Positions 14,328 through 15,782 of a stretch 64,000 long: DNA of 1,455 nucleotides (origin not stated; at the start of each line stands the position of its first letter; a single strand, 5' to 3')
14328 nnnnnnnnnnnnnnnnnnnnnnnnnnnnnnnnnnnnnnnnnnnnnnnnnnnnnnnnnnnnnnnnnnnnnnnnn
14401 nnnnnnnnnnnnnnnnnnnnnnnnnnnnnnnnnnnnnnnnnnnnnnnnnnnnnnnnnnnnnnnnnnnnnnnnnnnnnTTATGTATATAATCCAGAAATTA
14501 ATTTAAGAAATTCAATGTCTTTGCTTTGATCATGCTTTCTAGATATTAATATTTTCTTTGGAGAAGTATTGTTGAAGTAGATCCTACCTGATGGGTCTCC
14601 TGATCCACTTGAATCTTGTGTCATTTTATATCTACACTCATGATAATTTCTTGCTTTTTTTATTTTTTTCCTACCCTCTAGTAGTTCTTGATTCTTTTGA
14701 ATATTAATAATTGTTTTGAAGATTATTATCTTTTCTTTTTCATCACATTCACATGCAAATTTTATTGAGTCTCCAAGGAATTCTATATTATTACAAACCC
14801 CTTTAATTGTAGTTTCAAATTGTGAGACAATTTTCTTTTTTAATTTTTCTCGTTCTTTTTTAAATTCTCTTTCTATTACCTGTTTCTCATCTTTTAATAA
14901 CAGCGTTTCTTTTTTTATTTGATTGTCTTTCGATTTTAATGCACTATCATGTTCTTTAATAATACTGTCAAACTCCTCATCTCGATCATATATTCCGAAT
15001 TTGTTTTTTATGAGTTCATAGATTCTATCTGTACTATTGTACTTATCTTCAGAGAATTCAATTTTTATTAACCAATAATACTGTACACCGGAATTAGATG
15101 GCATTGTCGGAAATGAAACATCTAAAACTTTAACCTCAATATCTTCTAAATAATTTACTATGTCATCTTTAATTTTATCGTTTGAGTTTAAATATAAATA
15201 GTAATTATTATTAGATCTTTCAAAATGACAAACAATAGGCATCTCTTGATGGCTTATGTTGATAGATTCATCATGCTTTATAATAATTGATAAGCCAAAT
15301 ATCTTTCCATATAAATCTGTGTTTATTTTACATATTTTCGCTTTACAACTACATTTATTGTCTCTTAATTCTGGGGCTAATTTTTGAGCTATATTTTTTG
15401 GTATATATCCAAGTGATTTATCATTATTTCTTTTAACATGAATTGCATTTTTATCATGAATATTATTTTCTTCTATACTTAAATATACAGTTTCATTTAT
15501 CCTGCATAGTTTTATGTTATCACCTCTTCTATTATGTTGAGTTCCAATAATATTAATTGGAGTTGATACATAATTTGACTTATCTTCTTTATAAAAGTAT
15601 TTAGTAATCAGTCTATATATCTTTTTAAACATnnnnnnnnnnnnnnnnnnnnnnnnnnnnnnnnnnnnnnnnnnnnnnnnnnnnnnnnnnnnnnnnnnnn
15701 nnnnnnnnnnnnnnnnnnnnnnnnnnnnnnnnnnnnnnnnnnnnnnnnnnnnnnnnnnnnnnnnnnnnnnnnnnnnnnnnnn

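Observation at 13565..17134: Four-gene minus-strand operon: TM/bPH-like protein, Cas4-like nuclease, HIRAN coiled-coil protein and a 273-aa unknown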

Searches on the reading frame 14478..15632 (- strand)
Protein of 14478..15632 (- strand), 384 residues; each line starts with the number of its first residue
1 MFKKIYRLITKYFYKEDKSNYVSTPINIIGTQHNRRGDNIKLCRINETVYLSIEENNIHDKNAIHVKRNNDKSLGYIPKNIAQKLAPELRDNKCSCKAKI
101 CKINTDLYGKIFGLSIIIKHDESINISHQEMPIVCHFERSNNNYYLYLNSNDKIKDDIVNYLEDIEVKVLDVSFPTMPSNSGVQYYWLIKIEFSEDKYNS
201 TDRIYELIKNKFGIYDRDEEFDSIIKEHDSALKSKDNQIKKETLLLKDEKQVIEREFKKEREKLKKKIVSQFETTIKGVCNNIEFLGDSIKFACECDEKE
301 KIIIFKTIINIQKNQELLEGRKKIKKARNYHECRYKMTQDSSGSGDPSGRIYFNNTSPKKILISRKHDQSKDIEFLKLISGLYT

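Call 3: search_protein_families(library=pfam, proteins=[window:14478-15632:-], max_evalue=1)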
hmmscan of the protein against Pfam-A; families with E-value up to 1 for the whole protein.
window:14478-15632:- (384 aa): 2 families
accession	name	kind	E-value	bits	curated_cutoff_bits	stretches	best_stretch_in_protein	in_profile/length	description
PF08797.16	HIRAN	-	1.2e-13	51.1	24.7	1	26-106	6-82/96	HIRAN domain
PF12203.13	HDAC4_Gln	-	0.32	11.6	25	0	235-334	6-83/91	Glutamine rich N terminal domain of histone deacetylase 4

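Call 4: search_protein_families(library=padloc, proteins=[window:14478-15632:-], max_evalue=1)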
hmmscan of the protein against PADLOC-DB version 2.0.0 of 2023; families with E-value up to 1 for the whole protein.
window:14478-15632:- (384 aa): 4 families
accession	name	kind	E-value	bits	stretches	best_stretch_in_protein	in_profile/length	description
PDLC04352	PDC-M03B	-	2.5e-10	38.3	1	20-106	130-215/250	-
PDLC04348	PDC-M03B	-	8.7e-10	36.7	1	17-115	123-223/248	-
PDLC04349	PDC-M03B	-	4.2e-09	34.4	1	21-106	133-216/232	-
PDLC04347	PDC-M03B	-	5.4e-08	30.7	1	23-105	127-210/245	-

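Call 5: search_protein_families(library=ncbifam, proteins=[window:14478-15632:-], max_evalue=1)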
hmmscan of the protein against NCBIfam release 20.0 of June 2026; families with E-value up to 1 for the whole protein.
window:14478-15632:- (384 aa): 0 families

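Call 10: find_homologous_proteins(query=window:14478-15632:-)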
Query window:14478-15632:- (384 aa): 3 proteins with E <= 0.001 among 3795 candidates.
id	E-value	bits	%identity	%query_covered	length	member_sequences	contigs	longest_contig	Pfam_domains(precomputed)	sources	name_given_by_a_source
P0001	1.2e-205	701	84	98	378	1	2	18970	PF08797.17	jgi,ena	jgi:hypothetical protein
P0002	4.1e-201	686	81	100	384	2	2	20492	PF08797.17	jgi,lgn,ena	-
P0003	2.1e-180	618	78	98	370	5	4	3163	PF08797.17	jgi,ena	-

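Call 12: find_encoding_contigs(protein=P0002, flank=8000, max_places=4)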
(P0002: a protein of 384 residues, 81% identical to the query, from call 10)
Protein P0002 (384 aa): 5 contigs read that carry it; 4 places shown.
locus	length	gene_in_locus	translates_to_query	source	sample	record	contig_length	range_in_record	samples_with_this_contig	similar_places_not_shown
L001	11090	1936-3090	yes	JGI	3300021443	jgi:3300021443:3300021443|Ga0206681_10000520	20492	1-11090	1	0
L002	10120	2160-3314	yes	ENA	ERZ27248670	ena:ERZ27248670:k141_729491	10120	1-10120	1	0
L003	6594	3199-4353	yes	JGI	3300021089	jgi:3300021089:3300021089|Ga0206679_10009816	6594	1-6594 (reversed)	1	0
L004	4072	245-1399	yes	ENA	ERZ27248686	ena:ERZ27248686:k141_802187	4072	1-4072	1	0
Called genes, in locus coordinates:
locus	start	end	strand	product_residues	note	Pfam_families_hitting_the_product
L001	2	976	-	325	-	?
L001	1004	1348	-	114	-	-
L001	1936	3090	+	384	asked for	PF08797:HIRAN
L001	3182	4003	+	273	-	-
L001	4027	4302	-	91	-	-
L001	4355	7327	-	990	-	PF13424:TPR_12 (faint), PF12770:CHAT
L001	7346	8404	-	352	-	PF13174:TPR_6 (faint)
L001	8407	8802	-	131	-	-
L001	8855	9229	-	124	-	-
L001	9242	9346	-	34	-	-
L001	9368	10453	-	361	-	PF20208:ARPP-1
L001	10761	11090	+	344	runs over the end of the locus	PF13280:WYL, PF25583:WCX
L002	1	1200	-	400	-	?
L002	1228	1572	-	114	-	-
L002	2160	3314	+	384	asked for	PF08797:HIRAN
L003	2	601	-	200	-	?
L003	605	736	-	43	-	-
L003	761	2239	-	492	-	PF11074:DUF2779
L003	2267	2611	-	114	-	-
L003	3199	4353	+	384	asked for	PF08797:HIRAN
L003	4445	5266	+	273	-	-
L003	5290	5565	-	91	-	-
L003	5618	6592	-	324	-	?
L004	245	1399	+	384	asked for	PF08797:HIRAN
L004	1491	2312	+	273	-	-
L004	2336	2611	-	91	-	-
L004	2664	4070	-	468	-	?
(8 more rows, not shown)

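Call 13: find_encoding_contigs(protein=P0001, flank=8000, max_places=4)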
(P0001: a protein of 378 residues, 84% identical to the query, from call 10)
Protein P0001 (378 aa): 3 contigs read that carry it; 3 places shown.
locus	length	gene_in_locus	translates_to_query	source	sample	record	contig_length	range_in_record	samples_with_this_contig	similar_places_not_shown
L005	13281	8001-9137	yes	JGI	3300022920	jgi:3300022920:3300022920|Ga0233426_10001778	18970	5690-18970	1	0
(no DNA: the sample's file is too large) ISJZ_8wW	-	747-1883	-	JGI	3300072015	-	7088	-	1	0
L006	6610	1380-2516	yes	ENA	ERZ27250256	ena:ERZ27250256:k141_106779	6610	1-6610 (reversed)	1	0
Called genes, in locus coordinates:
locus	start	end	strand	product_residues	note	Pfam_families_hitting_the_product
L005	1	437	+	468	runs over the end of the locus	PF00145:DNA_methylase (weak), PF09445:Methyltransf_15 (weak), PF00145:DNA_methylase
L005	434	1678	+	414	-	PF00145:DNA_methylase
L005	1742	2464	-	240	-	-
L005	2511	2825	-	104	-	-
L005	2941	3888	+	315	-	PF03747:ADP_ribosyl_GH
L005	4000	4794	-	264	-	-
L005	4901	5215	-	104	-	-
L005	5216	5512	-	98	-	-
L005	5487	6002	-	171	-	-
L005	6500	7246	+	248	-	-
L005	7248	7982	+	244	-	PF01930:Cas_Cas4 (faint), PF12705:PDDEXK_1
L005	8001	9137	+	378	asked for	PF08797:HIRAN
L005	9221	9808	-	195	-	-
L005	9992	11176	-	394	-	PF09903:DUF2130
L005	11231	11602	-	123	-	-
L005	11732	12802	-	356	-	PF20208:ARPP-1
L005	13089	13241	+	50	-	-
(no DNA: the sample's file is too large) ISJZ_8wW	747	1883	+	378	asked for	PF08797:HIRAN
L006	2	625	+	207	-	?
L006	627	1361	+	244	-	PF01930:Cas_Cas4 (faint), PF12705:PDDEXK_1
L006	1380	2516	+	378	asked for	PF08797:HIRAN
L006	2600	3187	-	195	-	-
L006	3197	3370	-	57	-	-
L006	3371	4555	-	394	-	PF09903:DUF2130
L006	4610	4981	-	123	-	-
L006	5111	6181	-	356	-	PF20208:ARPP-1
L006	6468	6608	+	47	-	?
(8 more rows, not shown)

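Call 19: search_protein_families(library=pfam, proteins=[L005:9221-9808:-, L001:1004-1348:-, L003:761-2239:-], max_evalue=1)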
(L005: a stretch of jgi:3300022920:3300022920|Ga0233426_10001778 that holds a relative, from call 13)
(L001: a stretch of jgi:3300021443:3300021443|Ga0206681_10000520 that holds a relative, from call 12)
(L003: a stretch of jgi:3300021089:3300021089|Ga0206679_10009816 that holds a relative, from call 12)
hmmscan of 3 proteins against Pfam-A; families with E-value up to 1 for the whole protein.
L005:9221-9808:- (195 aa): 1 family
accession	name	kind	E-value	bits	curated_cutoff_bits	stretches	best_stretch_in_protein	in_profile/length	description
PF09280.16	XPC-binding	-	0.11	12.7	26.4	1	1-26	28-53/57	XPC-binding domain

L001:1004-1348:- (114 aa): 0 families

L003:761-2239:- (492 aa): 2 families
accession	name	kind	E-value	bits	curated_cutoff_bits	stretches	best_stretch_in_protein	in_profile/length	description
PF11074.14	DUF2779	-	1.9e-44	151.4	23.3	1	296-422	1-126/126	Domain of unknown function(DUF2779)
PF01930.23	Cas_Cas4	-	0.0019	18.8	22.7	1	99-222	54-159/160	Domain of unknown function DUF83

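Call 27: search_solved_structures(query=window:14478-15632:-, max_evalue=1)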
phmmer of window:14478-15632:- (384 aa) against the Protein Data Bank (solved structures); distinct sequences matched with E-value up to 1: 14.
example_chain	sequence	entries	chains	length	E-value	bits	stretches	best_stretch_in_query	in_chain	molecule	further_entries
2mzn_A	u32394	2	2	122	0.0066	19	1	44-95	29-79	Helicase-like transcription factor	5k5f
5bnh_A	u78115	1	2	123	0.0069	18.9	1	44-95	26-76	Helicase-like transcription factor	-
4xzf_A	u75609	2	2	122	0.007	18.9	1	44-95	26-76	Helicase-like transcription factor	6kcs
4s0n_A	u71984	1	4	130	0.0076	18.8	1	44-95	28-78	Helicase-like transcription factor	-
4xzg_A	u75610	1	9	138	0.0085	18.6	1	44-95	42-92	Helicase-like transcription factor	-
1qcw_A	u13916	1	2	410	0.36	13.3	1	139-195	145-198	FLAVOCYTOCHROME B2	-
1kbj_A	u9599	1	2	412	0.41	13.1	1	139-195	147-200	CYTOCHROME B2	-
7q1g_A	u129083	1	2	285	0.49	12.9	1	153-238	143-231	Peptidase_M75 domain-containing protein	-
1sze_A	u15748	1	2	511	0.52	12.8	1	138-195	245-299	Cytochrome b2, mitochondrial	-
1szf_A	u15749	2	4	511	0.52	12.8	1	138-195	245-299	Cytochrome b2, mitochondrial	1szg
1ltd_A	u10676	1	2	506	0.56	12.7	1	139-195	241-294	FLAVOCYTOCHROME B2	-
2oz0_A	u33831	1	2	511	0.57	12.6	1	139-195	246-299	Cytochrome b2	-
1fcb_A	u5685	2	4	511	0.57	12.6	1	139-195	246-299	FLAVOCYTOCHROME B2 | CYTOCHROME B2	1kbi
1lco_A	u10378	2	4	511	0.57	12.6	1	139-195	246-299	L-LACTATE DEHYDROGENASE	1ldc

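Call 43: predict_structure(alignment_id=A4)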
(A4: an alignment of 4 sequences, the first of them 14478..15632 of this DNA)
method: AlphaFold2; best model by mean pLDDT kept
length: 384 residues; sequences in the alignment: 4
mean_pLDDT: 46.2   pTM: 0.28
mean pLDDT of the five models: 46.2, 45.8, 45.4, 44.8, 41.2
residues with pLDDT >= 90: 0; 70-90: 44; 50-70: 92; < 50: 248
segments of 3 or more residues with pLDDT < 50: 1-46, 56-59, 99-132, 176-179, 181-184, 217-258, 260-332, 334-347, 352-369, 377-384
pLDDT, mean of each block of 10 residues (from residue 1): 26 28 26 30 50 53 64 61 55 54 32 28 26 60 72 76 85 58 61 72 71 53 38 37 36 42 40 26 24 36 43 37 36 45 44 42 44 48 32
secondary structure, 60 per line:
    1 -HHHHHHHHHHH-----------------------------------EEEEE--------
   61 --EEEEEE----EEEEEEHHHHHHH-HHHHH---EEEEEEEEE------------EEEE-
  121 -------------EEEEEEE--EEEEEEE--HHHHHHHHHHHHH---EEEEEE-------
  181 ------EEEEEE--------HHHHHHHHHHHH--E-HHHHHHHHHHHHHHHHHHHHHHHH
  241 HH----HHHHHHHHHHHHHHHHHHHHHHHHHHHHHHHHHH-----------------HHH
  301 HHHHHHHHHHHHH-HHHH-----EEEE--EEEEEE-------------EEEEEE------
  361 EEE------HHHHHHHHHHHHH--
elements in order: H2-12 E48-52 E63-68 E73-78 H79-85 H87-91 E95-103 E116-119 E134-140 E143-149 H152-164 E168-173 E187-192 H201-212 H217-242 H247-280 H298-313 H315-318 E324-327 E330-335 E349-354 E361-363 H370-382

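Call 47: search_protein_families(library=phrogs, proteins=[window:14478-15632:-], max_evalue=0.1)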
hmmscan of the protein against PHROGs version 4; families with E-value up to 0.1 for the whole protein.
window:14478-15632:- (384 aa): 2 families
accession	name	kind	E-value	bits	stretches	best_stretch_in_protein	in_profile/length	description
phrog_18569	-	unknown function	4.9e-08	34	1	28-100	8-80/95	-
phrog_27141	-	unknown function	0.0027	18.7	1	33-92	21-79/139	-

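Call 49: search_protein_representatives(protein=window:14478-15632:-)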
Query: 384 residues. Proteins with E-value up to 0.001 (for the whole library): 136; up to 1e-10: 27; up to 1e-30: 2. The best 136 are listed.
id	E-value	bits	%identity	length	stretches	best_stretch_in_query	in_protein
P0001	3.7e-206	700.9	84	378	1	1-377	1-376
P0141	9.9e-33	130.3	32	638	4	28-127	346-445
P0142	2.7e-24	102.6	32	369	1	11-378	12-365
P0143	2.2e-23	99.6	88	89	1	68-124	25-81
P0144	5.1e-22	95.1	31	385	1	18-377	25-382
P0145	4.8e-21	91.9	32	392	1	11-377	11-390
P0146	1.2e-19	87.3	25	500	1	20-378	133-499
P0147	5.3e-19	85.2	25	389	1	26-377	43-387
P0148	2.1e-18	83.2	27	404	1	23-377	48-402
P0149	2.5e-18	83.0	28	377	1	21-380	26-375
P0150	3.0e-18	82.7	35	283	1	29-256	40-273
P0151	2.1e-16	76.6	24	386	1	26-376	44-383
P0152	4.2e-16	75.6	30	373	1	29-377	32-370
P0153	5.3e-16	75.3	26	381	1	21-379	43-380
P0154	5.9e-15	71.9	24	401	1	25-377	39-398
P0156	4.1e-14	69.1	28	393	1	29-377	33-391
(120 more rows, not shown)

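Call 51: find_encoding_contigs(protein=P0142, flank=6000, max_places=3)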
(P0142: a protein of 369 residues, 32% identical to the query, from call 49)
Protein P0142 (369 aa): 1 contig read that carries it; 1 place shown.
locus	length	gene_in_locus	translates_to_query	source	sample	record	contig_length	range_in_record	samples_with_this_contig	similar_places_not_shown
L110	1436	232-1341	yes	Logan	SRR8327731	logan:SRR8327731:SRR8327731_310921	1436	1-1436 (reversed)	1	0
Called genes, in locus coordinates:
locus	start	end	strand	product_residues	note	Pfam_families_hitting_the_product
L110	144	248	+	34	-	-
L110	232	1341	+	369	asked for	PF08797:HIRAN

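Call 52: search_solved_structures(query=A5, max_evalue=10)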
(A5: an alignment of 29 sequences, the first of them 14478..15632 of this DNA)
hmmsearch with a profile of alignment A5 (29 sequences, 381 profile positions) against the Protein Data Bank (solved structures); distinct sequences matched with E-value up to 10: 50.
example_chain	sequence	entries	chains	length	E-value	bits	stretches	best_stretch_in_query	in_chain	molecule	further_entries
4xzf_A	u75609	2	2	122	5.3e-13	51.6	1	53-107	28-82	Helicase-like transcription factor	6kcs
2mzn_A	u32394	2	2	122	5.3e-13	51.6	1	53-107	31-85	Helicase-like transcription factor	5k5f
5bnh_A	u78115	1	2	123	5.3e-13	51.6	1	53-107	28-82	Helicase-like transcription factor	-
4s0n_A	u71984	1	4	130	6.1e-13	51.4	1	53-107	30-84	Helicase-like transcription factor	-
4xzg_A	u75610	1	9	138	7e-13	51.2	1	53-107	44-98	Helicase-like transcription factor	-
3k2y_A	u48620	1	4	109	7.3e-11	44.6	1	34-111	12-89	uncharacterized protein lp_0118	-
9hmf_M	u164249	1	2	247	0.002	20.1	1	214-319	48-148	Chemotaxis protein MotB, putative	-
6ykm_F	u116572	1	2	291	0.0029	19.6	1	214-319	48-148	Chemotaxis protein MotB, putative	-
6ykr_F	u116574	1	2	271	0.011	17.7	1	227-319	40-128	Chemotaxis protein MotB, putative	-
6ykp_F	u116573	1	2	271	0.011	17.7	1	227-319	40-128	Chemotaxis protein MotB, putative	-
7upq_B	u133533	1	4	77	0.05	15.5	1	236-294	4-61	DHT03 protein B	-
7upo_B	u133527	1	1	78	0.052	15.5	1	236-295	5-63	DHT03 protein B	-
2jee_A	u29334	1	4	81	0.12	14.3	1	219-290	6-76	CELL DIVISION PROTEIN ZAPB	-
4jzl_A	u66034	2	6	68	0.16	13.9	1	237-286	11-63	B-cell receptor-associated protein 31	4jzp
9smn_A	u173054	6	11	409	0.17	13.7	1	227-304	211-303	BRCA1-A complex subunit Abraxas 1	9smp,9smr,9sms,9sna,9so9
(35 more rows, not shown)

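Call 53: search_protein_families(library=pfam, alignment_id=A5, max_evalue=1)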
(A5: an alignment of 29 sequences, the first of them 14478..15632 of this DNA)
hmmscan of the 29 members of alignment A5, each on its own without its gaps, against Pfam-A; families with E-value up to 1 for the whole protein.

A. member 1, window:14478-15632:- (384 aa): 2 families
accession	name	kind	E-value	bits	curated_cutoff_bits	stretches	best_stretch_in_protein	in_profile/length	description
PF08797.16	HIRAN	-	1.2e-13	51.1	24.7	1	26-106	6-82/96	HIRAN domain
PF12203.13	HDAC4_Gln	-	0.32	11.6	25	0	235-334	6-83/91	Glutamine rich N terminal domain of histone deacetylase 4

B. families by the number of members that match (of 29 scanned): 102 families (the first 25 are shown)
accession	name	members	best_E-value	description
PF08797.16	HIRAN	29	3.1e-19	HIRAN domain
PF01025.24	GrpE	5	0.0013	GrpE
PF00170.26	bZIP_1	4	0.0025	bZIP transcription factor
PF04977.20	DivIC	4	0.083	Septum formation initiator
PF06005.17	ZapB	3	0.037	Cell division protein ZapB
PF10186.14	ATG14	2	0.0085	Vacuolar sorting 38 and autophagy-related subunit 14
PF16331.10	TolA_bind_tri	2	0.016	TolA binding protein trimerisation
PF24319.2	DUF7491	2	0.039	Coiled-coil region of unknown function (DUF7491)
PF16515.11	HIP1_clath_bdg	2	0.044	Clathrin-binding domain of Huntingtin-interacting protein 1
PF14662.11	KASH_CCD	2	0.098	Coiled-coil region of CCDC155 or KASH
PF25450.1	Rab11-FIP3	2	0.43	Rab11-FIP3-like domain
PF25764.1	KIF21A_4th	1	0.001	KIF21A-like domain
PF08232.17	Striatin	1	0.0026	Striatin family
PF04859.17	DUF641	1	0.0031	Plant protein of unknown function (DUF641)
PF10498.14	IFT57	1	0.0035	Intra-flagellar transport protein 57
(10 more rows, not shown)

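Call 54: list_cluster_members(proteins=[P0144, P0145, P0147, P0148, P0149, P0151, P0153, P0154, P0156, P0146])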
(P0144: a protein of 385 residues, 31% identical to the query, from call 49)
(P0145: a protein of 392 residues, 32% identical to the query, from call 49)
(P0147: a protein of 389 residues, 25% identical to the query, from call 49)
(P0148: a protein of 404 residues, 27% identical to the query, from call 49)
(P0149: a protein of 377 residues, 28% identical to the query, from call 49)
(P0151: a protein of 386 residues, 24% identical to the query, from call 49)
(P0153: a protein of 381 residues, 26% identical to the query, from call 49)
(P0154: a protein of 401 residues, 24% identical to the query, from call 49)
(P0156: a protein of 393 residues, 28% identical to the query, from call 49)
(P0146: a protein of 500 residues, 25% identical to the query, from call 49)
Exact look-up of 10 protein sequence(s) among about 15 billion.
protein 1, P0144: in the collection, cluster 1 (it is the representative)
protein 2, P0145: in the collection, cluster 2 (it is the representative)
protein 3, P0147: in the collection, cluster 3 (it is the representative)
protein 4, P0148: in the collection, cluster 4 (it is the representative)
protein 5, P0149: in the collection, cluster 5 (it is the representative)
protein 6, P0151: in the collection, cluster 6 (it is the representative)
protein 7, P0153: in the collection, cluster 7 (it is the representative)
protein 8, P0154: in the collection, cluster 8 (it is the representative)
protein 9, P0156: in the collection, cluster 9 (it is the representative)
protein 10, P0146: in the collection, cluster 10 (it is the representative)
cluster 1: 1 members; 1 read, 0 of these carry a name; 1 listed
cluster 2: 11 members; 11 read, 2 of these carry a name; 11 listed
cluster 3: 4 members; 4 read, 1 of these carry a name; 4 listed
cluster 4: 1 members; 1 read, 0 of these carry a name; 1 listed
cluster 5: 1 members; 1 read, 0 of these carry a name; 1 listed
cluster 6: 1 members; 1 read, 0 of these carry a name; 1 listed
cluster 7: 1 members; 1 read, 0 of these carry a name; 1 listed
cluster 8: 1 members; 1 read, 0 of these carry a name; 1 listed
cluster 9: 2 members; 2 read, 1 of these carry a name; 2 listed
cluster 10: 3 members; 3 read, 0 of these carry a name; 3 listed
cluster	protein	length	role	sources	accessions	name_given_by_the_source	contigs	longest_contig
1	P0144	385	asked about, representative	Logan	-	-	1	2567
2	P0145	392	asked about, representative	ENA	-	-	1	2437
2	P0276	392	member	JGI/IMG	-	hypothetical protein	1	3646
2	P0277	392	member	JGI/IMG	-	hypothetical protein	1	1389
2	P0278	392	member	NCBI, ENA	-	-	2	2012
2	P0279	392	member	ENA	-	-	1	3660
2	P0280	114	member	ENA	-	-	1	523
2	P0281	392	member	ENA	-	-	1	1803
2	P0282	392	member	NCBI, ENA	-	-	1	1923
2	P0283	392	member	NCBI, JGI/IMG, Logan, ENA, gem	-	-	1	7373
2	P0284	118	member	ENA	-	-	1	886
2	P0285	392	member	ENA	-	-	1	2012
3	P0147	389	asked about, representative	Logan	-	-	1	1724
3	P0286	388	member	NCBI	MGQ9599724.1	MAG: HIRAN domain-containing protein [Anaerolineae bacterium]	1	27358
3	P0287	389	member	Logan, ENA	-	-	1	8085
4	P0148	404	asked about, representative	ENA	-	-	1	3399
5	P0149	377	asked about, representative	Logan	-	-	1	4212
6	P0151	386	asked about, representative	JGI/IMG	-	-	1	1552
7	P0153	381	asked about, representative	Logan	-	-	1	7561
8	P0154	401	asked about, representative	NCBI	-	-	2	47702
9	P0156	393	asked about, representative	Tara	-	strand:+ start:3468 stop:4649 length:1182 start_codon:yes stop_codon:yes ...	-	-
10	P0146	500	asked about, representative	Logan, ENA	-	-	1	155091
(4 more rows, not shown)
